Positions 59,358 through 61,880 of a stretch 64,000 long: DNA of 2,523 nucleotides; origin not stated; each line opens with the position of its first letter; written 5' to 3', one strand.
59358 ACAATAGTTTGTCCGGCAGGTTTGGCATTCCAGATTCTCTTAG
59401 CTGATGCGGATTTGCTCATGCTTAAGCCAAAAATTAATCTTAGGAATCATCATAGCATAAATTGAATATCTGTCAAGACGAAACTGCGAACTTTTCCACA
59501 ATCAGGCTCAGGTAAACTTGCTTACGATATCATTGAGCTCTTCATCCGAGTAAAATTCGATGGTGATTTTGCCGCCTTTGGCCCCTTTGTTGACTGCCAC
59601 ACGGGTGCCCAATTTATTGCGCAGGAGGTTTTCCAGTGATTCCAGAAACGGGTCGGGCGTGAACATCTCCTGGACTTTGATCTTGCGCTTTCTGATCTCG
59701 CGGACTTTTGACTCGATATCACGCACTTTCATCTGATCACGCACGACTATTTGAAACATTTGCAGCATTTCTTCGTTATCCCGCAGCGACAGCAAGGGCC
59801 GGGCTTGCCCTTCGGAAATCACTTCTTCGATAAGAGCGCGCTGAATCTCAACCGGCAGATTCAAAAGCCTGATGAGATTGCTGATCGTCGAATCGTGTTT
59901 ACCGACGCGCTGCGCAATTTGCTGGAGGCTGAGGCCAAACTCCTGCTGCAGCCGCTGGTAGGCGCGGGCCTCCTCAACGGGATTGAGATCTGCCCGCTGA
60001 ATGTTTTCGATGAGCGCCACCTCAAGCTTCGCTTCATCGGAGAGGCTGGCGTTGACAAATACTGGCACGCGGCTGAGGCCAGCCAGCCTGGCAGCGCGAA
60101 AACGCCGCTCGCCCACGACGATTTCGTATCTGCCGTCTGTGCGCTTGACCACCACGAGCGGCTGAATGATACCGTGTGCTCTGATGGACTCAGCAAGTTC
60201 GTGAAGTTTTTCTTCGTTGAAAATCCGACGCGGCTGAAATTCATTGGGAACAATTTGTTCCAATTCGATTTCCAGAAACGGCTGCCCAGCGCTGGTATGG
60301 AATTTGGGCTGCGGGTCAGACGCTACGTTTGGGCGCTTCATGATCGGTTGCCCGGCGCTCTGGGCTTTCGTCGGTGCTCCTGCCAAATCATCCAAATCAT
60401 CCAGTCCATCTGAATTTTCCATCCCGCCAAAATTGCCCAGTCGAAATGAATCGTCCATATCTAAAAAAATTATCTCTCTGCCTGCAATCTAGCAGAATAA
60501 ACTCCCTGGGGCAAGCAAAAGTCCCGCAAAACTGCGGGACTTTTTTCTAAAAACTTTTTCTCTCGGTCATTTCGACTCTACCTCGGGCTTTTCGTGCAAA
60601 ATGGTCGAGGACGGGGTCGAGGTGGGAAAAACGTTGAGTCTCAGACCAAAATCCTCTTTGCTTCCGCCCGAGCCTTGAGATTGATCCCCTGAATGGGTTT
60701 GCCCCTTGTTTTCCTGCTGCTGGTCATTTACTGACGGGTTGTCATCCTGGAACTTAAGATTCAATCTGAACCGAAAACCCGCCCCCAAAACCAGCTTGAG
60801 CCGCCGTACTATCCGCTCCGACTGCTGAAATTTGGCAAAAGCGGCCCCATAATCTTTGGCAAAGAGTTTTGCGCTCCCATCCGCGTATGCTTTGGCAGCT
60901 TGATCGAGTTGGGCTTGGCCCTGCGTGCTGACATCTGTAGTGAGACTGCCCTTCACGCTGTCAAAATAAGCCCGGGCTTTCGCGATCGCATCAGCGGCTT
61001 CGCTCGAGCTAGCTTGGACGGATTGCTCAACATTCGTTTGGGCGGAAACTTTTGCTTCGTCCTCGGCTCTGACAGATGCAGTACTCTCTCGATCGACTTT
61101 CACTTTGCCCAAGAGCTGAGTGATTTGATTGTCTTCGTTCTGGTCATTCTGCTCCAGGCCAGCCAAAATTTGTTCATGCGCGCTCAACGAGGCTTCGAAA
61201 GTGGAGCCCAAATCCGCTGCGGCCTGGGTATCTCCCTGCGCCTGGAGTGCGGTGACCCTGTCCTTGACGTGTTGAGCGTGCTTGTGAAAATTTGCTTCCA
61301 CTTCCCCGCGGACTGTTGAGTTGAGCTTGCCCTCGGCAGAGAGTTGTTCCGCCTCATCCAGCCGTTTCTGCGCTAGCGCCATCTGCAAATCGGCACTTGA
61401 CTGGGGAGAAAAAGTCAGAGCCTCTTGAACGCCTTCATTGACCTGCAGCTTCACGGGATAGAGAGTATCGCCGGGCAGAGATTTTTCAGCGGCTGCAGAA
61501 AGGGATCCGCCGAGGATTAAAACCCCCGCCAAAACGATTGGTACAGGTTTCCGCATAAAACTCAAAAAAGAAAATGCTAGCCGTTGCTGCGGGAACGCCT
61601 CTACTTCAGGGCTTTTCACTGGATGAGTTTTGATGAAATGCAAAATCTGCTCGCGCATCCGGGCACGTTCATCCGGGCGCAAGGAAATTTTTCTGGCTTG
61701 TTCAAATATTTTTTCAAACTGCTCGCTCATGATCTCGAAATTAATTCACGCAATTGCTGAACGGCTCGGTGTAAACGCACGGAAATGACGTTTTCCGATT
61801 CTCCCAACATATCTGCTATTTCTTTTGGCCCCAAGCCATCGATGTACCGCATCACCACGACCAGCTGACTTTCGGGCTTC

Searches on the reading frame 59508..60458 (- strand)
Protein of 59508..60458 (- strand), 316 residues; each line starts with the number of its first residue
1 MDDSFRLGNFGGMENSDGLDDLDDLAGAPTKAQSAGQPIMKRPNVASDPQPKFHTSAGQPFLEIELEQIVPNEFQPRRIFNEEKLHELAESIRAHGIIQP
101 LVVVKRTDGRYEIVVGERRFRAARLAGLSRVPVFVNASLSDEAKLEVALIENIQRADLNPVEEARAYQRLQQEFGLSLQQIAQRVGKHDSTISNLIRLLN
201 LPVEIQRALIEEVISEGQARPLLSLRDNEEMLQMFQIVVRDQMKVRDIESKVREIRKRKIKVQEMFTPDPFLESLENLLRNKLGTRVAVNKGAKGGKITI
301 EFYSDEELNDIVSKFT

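Call 6: search_protein_families(library=pfam, proteins=[window:59508-60458:-], max_evalue=1)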
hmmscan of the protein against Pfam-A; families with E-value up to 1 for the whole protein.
window:59508-60458:- (316 aa): 14 families
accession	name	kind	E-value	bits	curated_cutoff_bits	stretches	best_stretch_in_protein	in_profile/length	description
PF02195.25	ParB_N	-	3e-33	114.2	26.3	1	62-154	4-95/95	ParB N-terminal domain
PF17762.8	HTH_ParB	-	1.1e-32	112.6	22.6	1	157-256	2-101/102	ParB HTH domain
PF23552.2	ParB_C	-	1.4e-10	40.9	23.8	1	268-315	1-49/50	ParB dimerisation domain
PF13936.12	HTH_38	-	4.6e-05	23.5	27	1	175-197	20-42/44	Helix-turn-helix domain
PF13384.12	HTH_23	-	0.0014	18.8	24.6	1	164-198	8-40/50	Homeodomain-like domain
PF01381.28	HTH_3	-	0.0023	18.4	23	1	171-197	6-31/55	Helix-turn-helix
PF20432.4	Xre-like-HTH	-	0.0046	17.7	25.8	1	164-194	12-42/63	Antitoxin Xre-like helix-turn-helix domain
PF15300.11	INT_SG_DDX_CT_C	-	0.02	14.9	27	1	184-216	16-48/63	INTS6/SAGE1/DDX26B/CT45 C-terminus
PF10279.14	Latarcin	-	0.061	14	25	1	141-174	19-53/64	Latarcin precursor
PF22771.1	ToxA_barrel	-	0.065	14.2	27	1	62-116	12-63/89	Dermonecrotic toxin, barrel-like domain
PF08281.18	Sigma70_r4_2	-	0.069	13.3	25.7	1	171-197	22-48/54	Sigma-70, region 4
PF13560.12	HTH_31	-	0.082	13.7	27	1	169-195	8-34/64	Helix-turn-helix domain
PF09339.16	HTH_IclR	-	0.09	13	22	1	173-198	16-41/52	IclR helix-turn-helix domain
PF08535.16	KorB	-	0.13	12.7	22.3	1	177-217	5-45/89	KorB domain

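Call 9: find_encoding_contigs(protein=window:59508-60458:-, flank=8000)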
Protein window:59508-60458:- (316 aa): 9 contigs read that carry it; 6 places shown.
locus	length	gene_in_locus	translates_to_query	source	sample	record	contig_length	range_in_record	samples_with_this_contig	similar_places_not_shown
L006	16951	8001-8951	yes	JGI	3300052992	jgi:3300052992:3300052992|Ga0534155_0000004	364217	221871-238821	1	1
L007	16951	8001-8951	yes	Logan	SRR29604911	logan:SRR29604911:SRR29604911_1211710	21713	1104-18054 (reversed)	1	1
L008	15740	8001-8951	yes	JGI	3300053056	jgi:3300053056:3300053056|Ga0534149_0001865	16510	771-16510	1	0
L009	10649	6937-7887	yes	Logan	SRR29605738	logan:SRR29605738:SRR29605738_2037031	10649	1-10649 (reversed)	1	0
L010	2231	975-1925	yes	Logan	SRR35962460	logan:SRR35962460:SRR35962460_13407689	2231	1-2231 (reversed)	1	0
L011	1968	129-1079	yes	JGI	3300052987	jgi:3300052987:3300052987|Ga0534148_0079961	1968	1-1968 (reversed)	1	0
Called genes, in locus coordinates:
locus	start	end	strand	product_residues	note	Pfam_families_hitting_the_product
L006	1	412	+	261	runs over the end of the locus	PF12146:Hydrolase_4, PF12697:Abhydrolase_6 (weak)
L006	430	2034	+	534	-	PF00206:Lyase_1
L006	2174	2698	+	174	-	PF00731:AIRC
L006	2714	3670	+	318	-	PF01259:SAICAR_synt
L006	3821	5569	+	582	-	PF02142:MGS, PF01808:AICARFT_IMPCHas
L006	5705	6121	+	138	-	PF00293:NUDIX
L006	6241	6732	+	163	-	PF04542:Sigma70_r2, PF08281:Sigma70_r4_2, PF04545:Sigma70_r4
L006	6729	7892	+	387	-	PF18915:DUF5667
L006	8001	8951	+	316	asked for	PF02195:ParB_N, PF17762:HTH_ParB, PF23552:ParB_C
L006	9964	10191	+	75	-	-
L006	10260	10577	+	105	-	-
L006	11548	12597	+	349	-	PF27233:MJ0711_N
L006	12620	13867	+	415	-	-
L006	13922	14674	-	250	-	PF03372:Exo_endo_phos (weak)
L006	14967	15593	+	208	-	PF02163:Peptidase_M50 (weak)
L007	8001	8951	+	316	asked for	PF02195:ParB_N, PF17762:HTH_ParB, PF23552:ParB_C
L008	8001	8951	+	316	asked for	PF02195:ParB_N, PF17762:HTH_ParB, PF23552:ParB_C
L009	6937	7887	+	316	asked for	PF02195:ParB_N, PF17762:HTH_ParB, PF23552:ParB_C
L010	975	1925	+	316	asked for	PF02195:ParB_N, PF17762:HTH_ParB, PF23552:ParB_C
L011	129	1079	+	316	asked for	PF02195:ParB_N, PF17762:HTH_ParB, PF23552:ParB_C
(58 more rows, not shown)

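Call 14: find_related_loci(query=window:59508-60458:-, collection=genome_contigs, flank=10000)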
Query window:59508-60458:- (316 aa) in genome_contigs; peptide patterns used: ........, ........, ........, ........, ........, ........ (x = any residue, [..] = any of these).
165 stretches matched a pattern; 27 encode a relative of the query (tblastn E <= 1e-3); 27 distinct loci.
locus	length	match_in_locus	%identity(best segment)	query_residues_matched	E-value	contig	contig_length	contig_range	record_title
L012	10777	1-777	82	58-316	9e-139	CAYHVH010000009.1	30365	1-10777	MAG TPA_asm: uncultured Candidatus Saccharibacteria bacterium isolate ERP119705_co17_1026 genome assembly, contig: NODE_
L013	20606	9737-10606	40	26-315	2e-61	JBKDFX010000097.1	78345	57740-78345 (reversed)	MAG: Bdellovibrionales bacterium isolate samp_2115_concoct_580 samp_2115_1378399, whole genome shotgun sequence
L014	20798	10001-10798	43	51-313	2e-58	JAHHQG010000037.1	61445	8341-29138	MAG: Clostridiales bacterium isolate RBS10-35 bin35_contig37, whole genome shotgun sequence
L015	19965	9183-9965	43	51-312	5e-57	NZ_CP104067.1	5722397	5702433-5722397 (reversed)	Alicyclobacillus fastidiosus strain DSM 17978 chromosome, complete genome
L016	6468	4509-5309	39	64-315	9e-57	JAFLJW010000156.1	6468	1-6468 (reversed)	MAG: Pseudodesulfovibrio sp. isolate MC-09 c_000001183950_1, whole genome shotgun sequence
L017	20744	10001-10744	44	64-308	1e-56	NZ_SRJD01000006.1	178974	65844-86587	Sporolactobacillus shoreae strain BK92 NODE_6_length_178974_cov_130.816, whole genome shotgun sequence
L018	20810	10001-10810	42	49-315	2e-55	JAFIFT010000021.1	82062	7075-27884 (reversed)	MAG: Legionellaceae bacterium isolate coassembly_bin.13 k141_31948, whole genome shotgun sequence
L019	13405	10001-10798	39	64-315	4e-55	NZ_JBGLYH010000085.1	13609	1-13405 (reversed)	Pseudodesulfovibrio karagichevae strain 9FUS NODE_85_length_13609_cov_52.475671, whole genome shotgun sequence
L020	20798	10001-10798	39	64-315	1e-54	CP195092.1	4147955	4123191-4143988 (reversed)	Desulfovibrio caledoniensis strain lm2024 chromosome, complete genome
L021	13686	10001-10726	40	71-311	8e-52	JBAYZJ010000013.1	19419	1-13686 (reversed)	MAG: Endomicrobiaceae bacterium isolate SO_2017_CLC_52 scaffold_3776_c1_PH3_2017, whole genome shotgun sequence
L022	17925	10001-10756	43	64-312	5e-55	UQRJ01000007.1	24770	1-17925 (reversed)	uncultured Sporolactobacillus sp. isolate UMGS561 genome assembly, contig: NODE_117_length_24770_cov_6.691281, whole gen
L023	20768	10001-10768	39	5-253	2e-51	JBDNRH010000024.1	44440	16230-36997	MAG: Sporolactobacillus sp. isolate WK069_bin.8 NODE_340_length_44440_cov_99.943877, whole genome shotgun sequence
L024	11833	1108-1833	40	22-269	2e-50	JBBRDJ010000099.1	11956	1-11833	MAG: Gemmatimonadales bacterium isolate Co_metawrap_2446 Cmw_2446_k141_2408222_length_11956_cov_27.0000, whole genome sh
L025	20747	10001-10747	40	63-308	1e-49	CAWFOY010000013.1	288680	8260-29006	MAG: uncultured Gemmatimonadales bacterium isolate MFD05674.bin.2.133 genome assembly, contig: contig_52252, whole genom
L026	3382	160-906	39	63-308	3e-49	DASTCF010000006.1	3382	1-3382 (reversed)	MAG TPA_asm: Gemmatimonadales bacterium isolate SMAG_U785 k141_1307868, whole genome shotgun sequence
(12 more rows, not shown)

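Call 29: find_homologous_proteins(query=window:59508-60458:-, max_evalue=1e-60)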
Query window:59508-60458:- (316 aa): 775 proteins with E <= 1e-60 among 8000 candidates; the best 120 are listed.
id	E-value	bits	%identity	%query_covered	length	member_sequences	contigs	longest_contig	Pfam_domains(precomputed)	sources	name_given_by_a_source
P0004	3.6e-198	675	100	100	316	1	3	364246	PF17762.9,PF23552.3,PF02195.27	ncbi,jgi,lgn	jgi:ParB family chromosome partitioning protein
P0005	4.4e-145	501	73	100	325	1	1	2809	PF17762.9,PF23552.3,PF02195.27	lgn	-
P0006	1.2e-140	486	72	100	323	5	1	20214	PF17762.9,PF23552.3,PF02195.27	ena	-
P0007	3.6e-140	484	70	100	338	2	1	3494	PF17762.9,PF23552.3,PF02195.27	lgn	-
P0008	2.6e-139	482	71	100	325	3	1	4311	PF17762.9,PF23552.3,PF02195.27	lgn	-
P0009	1.1e-138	480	71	100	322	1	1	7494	PF17762.9,PF23552.3,PF02195.27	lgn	-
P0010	2.2e-137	475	71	99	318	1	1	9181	PF17762.9,PF23552.3,PF02195.27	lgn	-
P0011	5.6e-137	474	71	100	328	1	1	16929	PF17762.9,PF23552.3,PF02195.27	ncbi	-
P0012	1.4e-136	473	70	100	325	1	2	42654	PF17762.9,PF23552.3,PF02195.27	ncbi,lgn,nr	ncbi:MAG: ParB/RepB/Spo0J family partition protein [Candidatus Doudnabacteria bacterium]|nr:ParB/Rep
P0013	4.4e-136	471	70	100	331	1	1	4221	PF17762.9,PF23552.3,PF02195.27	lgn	-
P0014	6.6e-133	461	71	100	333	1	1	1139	PF17762.9,PF23552.3,PF02195.27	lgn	-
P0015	1.3e-132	460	69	100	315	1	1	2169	PF17762.9,PF23552.3,PF02195.27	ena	-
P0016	1.6e-132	459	71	100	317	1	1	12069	PF17762.9,PF23552.3,PF02195.27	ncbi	-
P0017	1.8e-132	459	69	100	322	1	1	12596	PF17762.9,PF23552.3,PF02195.27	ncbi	-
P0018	1.0e-131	457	69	100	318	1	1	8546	PF17762.9,PF23552.3,PF02195.27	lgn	-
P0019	3.0e-131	455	67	100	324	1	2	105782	PF17762.9,PF23552.3,PF02195.27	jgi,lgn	jgi:ParB family chromosome partitioning protein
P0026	5.1e-129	448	68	99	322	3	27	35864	PF17762.9,PF23552.3,PF02195.27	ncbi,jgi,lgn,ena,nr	ncbi:MAG: Chromosome segregation DNA-binding protein [Parcubacteria group bacterium GW2011_GWA2_52_8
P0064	3.4e-99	350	84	64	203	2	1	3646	PF17762.9,PF23552.3,PF02195.27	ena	-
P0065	2.4e-81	291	80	56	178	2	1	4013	PF17762.9,PF23552.3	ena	-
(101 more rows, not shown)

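Call 31: find_encoding_contigs(protein=P0064, flank=6000, max_places=2)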
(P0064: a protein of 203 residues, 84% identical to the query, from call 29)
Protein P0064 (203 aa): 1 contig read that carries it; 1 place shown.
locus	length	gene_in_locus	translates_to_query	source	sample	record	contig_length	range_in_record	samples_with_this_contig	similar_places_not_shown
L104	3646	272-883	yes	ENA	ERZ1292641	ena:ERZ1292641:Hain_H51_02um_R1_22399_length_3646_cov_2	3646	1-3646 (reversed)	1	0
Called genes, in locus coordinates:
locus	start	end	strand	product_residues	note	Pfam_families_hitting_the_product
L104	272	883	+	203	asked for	PF02195:ParB_N (weak), PF17762:HTH_ParB, PF23552:ParB_C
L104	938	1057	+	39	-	-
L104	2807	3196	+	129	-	-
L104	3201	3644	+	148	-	?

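Call 32: find_encoding_contigs(protein=P0065, flank=6000, max_places=2)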
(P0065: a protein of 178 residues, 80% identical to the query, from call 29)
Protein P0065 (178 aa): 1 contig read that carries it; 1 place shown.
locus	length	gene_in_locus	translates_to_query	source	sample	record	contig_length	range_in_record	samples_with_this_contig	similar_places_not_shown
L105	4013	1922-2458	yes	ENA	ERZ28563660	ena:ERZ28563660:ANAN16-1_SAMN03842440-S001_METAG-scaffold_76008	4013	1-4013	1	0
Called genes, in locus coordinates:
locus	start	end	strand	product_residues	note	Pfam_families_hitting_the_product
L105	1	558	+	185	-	?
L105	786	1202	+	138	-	PF00293:NUDIX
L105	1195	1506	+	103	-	-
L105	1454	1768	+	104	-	-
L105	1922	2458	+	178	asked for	PF17762:HTH_ParB, PF23552:ParB_C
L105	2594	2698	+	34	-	-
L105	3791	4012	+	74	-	?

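Call 33: find_encoding_contigs(protein=P0006, flank=6000, max_places=2)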
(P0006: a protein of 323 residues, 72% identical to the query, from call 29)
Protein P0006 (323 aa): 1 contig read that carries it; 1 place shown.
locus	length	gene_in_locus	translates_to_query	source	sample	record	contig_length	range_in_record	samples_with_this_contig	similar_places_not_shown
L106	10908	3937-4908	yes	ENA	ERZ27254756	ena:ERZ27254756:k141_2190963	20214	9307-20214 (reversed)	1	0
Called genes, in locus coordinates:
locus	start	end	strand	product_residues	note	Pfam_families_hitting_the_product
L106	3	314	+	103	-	?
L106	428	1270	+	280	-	PF00206:Lyase_1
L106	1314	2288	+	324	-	PF01259:SAICAR_synt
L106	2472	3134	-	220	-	PF20803:PaaX_M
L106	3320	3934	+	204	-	PF13023:HD_3, PF12917:YfbR-like, PF01966:HD (faint)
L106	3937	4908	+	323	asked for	PF02195:ParB_N, PF17762:HTH_ParB, PF23552:ParB_C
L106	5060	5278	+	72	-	-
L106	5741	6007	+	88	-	PF01541:GIY-YIG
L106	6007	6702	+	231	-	PF01135:PCMT, PF01209:Ubie_methyltran, PF13649:Methyltransf_25, PF13847:Methyltransf_31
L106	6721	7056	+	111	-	-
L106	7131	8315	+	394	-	PF00009:GTP_EFTU, PF03144:GTP_EFTU_D2, PF03143:GTP_EFTU_D3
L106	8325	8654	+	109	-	PF00338:Ribosomal_S10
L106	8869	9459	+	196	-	PF00297:Ribosomal_L3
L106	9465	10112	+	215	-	PF00573:Ribosomal_L4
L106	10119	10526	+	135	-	PF00276:Ribosomal_L23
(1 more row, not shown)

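Call 34: find_encoding_contigs(protein=P0012, flank=6000, max_places=2)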
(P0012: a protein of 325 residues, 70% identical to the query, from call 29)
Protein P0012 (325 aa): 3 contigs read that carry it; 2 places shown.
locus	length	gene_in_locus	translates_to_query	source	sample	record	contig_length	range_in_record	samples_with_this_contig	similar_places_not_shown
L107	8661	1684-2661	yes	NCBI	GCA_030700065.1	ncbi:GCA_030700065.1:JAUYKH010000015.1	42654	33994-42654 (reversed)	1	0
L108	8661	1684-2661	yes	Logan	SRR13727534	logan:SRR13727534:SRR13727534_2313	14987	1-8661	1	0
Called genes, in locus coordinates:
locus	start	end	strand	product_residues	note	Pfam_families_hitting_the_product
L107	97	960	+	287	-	PF00413:Peptidase_M10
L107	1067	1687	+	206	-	PF13023:HD_3, PF12917:YfbR-like, PF01966:HD (weak)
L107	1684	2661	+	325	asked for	PF02195:ParB_N, PF17762:HTH_ParB, PF23552:ParB_C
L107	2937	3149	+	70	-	-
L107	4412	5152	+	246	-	PF02153:PDH_N, PF26213:TYRAAT1_C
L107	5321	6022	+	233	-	PF01135:PCMT, PF01209:Ubie_methyltran (weak), PF13847:Methyltransf_31, PF13649:Methyltransf_25 (weak)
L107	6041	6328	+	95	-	-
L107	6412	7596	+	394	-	PF00009:GTP_EFTU, PF03144:GTP_EFTU_D2, PF03143:GTP_EFTU_D3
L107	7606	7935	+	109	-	PF00338:Ribosomal_S10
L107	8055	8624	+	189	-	PF00297:Ribosomal_L3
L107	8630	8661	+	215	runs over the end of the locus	PF00573:Ribosomal_L4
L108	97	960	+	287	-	PF00413:Peptidase_M10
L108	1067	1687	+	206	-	PF13023:HD_3, PF12917:YfbR-like, PF01966:HD (weak)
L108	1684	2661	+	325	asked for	PF02195:ParB_N, PF17762:HTH_ParB, PF23552:ParB_C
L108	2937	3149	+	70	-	-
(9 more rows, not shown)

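Call 42: find_encoding_contigs(protein=P0011, flank=4000, max_places=1)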
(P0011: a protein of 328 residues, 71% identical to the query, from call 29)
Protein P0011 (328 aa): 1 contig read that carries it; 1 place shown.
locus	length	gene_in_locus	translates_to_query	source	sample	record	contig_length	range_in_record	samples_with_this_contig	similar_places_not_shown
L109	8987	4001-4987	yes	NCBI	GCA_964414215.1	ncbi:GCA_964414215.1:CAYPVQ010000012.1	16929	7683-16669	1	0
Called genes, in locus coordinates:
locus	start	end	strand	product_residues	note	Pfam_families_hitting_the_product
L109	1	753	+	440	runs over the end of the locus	PF00206:Lyase_1, PF10397:ADSL_C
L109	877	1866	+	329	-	PF01259:SAICAR_synt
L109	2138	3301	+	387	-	PF01808:AICARFT_IMPCHas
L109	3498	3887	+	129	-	PF00293:NUDIX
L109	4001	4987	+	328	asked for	PF02195:ParB_N, PF17762:HTH_ParB, PF23552:ParB_C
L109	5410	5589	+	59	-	-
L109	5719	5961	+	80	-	-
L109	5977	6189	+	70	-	-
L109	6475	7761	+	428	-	PF07690:MFS_1, PF00083:Sugar_tr (faint), PF11700:ATG22, PF07690:MFS_1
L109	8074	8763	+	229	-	-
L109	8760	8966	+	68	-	PF13560:HTH_31, PF12844:HTH_19, PF13443:HTH_26, PF01381:HTH_3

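Call 43: find_encoding_contigs(protein=P0016, flank=4000, max_places=1)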
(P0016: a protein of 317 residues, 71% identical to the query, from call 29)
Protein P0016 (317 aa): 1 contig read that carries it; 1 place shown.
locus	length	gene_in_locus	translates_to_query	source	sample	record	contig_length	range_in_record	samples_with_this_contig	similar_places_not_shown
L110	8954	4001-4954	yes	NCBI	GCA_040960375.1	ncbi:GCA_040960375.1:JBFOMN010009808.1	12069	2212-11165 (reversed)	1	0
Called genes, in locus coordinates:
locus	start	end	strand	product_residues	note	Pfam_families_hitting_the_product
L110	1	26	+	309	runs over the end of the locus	?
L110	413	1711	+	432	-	PF00206:Lyase_1, PF10397:ADSL_C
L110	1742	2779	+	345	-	PF01259:SAICAR_synt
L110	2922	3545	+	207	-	PF13023:HD_3, PF12917:YfbR-like, PF01966:HD (weak)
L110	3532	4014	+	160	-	PF00293:NUDIX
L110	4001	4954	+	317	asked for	PF02195:ParB_N, PF17762:HTH_ParB, PF23552:ParB_C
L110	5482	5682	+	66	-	-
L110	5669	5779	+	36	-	-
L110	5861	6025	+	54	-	-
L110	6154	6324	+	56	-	-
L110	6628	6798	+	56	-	-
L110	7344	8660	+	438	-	-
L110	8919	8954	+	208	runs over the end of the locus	PF02163:Peptidase_M50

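Call 44: find_encoding_contigs(protein=P0019, flank=4000, max_places=1)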
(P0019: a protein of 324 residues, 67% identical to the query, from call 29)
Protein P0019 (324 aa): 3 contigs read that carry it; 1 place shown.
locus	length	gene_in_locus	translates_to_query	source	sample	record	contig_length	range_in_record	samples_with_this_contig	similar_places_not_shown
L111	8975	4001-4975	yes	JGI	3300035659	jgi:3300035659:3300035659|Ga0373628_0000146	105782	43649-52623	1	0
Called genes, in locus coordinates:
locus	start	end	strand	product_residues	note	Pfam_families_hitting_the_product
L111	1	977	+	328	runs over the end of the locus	PF01259:SAICAR_synt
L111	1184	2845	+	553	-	PF02142:MGS, PF01808:AICARFT_IMPCHas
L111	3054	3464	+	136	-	PF00293:NUDIX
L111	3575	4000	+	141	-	PF04480:DUF559, PF18741:MTES_1575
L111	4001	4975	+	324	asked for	PF02195:ParB_N, PF17762:HTH_ParB, PF23552:ParB_C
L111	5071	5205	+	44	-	-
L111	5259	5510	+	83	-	-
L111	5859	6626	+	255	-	PF02129:Peptidase_S15 (weak), PF12146:Hydrolase_4, PF00561:Abhydrolase_1, PF12697:Abhydrolase_6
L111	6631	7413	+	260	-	PF00459:Inositol_P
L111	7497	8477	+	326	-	PF01966:HD (weak)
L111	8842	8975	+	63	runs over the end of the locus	-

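Call 45: find_encoding_contigs(protein=P0026, flank=4000, max_places=3)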
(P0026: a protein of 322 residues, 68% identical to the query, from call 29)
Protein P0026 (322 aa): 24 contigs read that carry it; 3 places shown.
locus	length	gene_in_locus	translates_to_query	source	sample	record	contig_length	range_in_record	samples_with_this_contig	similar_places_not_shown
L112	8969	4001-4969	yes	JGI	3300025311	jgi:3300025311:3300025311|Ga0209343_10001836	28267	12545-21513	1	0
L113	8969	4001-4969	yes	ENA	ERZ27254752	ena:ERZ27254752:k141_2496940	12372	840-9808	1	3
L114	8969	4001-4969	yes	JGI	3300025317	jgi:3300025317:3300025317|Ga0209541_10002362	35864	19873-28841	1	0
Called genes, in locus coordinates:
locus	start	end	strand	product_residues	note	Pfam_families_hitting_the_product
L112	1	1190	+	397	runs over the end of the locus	PF00437:T2SSE, PF13604:AAA_30 (weak)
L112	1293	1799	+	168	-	PF04542:Sigma70_r2, PF08281:Sigma70_r4_2, PF04545:Sigma70_r4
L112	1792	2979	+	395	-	PF18915:DUF5667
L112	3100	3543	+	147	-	PF00293:NUDIX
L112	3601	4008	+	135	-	PF04480:DUF559, PF18741:MTES_1575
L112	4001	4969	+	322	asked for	PF02195:ParB_N, PF17762:HTH_ParB, PF23552:ParB_C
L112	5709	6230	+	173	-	-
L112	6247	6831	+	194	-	-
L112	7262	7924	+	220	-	PF02698:DUF218 (weak)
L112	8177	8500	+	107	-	PF07291:MauE (weak)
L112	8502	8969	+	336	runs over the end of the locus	PF27233:MJ0711_N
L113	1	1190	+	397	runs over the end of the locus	PF00437:T2SSE, PF13604:AAA_30 (weak)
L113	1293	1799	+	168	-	PF04542:Sigma70_r2, PF08281:Sigma70_r4_2, PF04545:Sigma70_r4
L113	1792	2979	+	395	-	PF18915:DUF5667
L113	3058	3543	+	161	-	PF00293:NUDIX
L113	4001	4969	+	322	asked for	PF02195:ParB_N, PF17762:HTH_ParB, PF23552:ParB_C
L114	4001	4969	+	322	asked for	PF02195:ParB_N, PF17762:HTH_ParB, PF23552:ParB_C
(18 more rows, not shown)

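Call 90: list_cluster_members(proteins=[P0004, P0001, P0002])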
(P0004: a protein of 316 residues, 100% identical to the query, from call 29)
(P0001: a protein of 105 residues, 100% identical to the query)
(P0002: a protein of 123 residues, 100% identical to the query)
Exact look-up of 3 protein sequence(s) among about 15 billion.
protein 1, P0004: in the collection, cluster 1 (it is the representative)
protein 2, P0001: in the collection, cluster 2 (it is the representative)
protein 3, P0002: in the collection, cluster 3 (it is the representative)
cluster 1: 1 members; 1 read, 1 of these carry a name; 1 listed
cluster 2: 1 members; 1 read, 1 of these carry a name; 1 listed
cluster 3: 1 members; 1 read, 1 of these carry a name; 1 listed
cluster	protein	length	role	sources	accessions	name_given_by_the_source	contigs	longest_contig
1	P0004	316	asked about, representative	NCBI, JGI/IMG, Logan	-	ParB family chromosome partitioning protein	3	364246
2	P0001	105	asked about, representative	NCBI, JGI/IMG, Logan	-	hypothetical protein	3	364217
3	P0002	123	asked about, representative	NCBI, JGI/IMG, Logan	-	hypothetical protein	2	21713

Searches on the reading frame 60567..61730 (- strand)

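Call 6: search_protein_families(library=pfam, proteins=[window:60567-61730:-], max_evalue=1)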
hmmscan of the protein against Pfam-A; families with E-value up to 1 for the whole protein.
window:60567-61730:- (387 aa): 2 families
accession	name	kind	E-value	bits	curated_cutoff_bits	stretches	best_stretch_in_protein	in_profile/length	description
PF18915.5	DUF5667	-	1.6e-10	41.7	27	1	84-177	2-77/99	Domain of unknown function (DUF5667)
PF05276.19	SH3BP5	-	0.054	13.7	25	1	192-274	110-191/231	SH3 domain-binding protein 5 (SH3BP5)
